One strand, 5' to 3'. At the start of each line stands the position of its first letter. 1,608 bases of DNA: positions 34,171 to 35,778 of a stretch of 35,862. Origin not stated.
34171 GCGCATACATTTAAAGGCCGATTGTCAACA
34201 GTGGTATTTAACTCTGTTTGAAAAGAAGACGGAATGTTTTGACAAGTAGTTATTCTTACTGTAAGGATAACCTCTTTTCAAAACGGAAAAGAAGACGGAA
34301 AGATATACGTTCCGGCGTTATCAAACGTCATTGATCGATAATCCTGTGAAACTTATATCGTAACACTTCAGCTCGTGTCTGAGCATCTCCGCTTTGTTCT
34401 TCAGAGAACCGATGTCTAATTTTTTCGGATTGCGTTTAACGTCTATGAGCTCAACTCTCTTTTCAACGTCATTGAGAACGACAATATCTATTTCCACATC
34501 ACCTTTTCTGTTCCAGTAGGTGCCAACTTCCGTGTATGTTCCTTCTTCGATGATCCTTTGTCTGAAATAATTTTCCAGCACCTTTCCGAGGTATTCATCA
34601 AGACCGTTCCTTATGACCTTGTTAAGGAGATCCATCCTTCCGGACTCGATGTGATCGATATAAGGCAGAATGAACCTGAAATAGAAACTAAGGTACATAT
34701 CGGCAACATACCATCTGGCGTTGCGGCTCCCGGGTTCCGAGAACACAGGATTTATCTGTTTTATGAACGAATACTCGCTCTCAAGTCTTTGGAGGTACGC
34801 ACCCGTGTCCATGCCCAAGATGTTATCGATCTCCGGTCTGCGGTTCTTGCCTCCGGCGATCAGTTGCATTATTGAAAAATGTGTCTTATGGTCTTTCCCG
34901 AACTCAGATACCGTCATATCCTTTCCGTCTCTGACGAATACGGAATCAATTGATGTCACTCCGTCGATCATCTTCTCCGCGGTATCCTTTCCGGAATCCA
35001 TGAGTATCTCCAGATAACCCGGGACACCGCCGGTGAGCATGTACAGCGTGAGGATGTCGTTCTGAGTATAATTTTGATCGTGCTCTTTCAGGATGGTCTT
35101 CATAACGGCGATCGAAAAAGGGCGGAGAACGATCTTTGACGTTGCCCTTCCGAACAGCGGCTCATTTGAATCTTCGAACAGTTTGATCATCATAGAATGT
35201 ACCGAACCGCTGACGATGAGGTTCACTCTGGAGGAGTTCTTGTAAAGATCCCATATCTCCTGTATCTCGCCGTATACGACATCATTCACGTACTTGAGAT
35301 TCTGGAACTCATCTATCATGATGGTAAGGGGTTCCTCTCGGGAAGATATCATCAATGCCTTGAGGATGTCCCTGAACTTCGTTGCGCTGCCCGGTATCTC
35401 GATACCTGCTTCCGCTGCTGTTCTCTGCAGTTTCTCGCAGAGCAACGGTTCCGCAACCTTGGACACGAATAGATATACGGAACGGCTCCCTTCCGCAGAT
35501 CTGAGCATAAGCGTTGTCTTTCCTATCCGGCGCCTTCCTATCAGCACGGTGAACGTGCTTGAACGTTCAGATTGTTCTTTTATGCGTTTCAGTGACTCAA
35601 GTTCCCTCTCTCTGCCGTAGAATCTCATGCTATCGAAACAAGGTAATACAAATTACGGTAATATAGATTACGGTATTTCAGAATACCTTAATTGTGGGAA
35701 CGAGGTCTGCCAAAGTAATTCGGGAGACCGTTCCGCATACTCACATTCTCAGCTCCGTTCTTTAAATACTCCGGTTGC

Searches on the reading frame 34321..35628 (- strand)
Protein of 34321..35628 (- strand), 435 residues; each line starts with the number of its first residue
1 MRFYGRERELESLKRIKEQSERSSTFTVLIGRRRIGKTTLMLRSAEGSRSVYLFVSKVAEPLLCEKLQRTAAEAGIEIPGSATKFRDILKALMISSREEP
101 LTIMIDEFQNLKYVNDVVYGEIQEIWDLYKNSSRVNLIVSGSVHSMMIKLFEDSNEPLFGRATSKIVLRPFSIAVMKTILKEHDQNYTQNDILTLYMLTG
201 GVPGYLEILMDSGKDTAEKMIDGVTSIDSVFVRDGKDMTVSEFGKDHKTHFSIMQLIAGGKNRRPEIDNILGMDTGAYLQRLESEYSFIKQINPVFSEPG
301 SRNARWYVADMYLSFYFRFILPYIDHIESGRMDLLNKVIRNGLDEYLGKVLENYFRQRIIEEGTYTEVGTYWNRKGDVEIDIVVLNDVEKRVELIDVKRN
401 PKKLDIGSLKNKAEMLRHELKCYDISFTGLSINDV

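Call 38: search_protein_families(library=pfam, proteins=[window:34321-35628:-], max_evalue=0.00001)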
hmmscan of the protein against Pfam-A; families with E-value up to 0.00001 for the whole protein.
window:34321-35628:- (435 aa): 5 families
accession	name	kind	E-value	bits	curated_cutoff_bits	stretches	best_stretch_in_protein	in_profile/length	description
PF01637.24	ATPase_2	-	1.3e-16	61.5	33.2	1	3-207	1-223/225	ATPase domain predominantly from Archaea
PF03008.20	DUF234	-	9.3e-13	48.9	22.5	1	316-399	1-89/100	Archaea bacterial proteins of unknown function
PF13173.12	AAA_14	-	4.3e-09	36.9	27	1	26-173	4-125/129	AAA domain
PF13191.12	AAA_16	-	1.6e-06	29.2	32.6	0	2-112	1-145/167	AAA ATPase domain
PF13401.12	AAA_22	-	2e-06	28.6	27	1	23-142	4-123/130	AAA domain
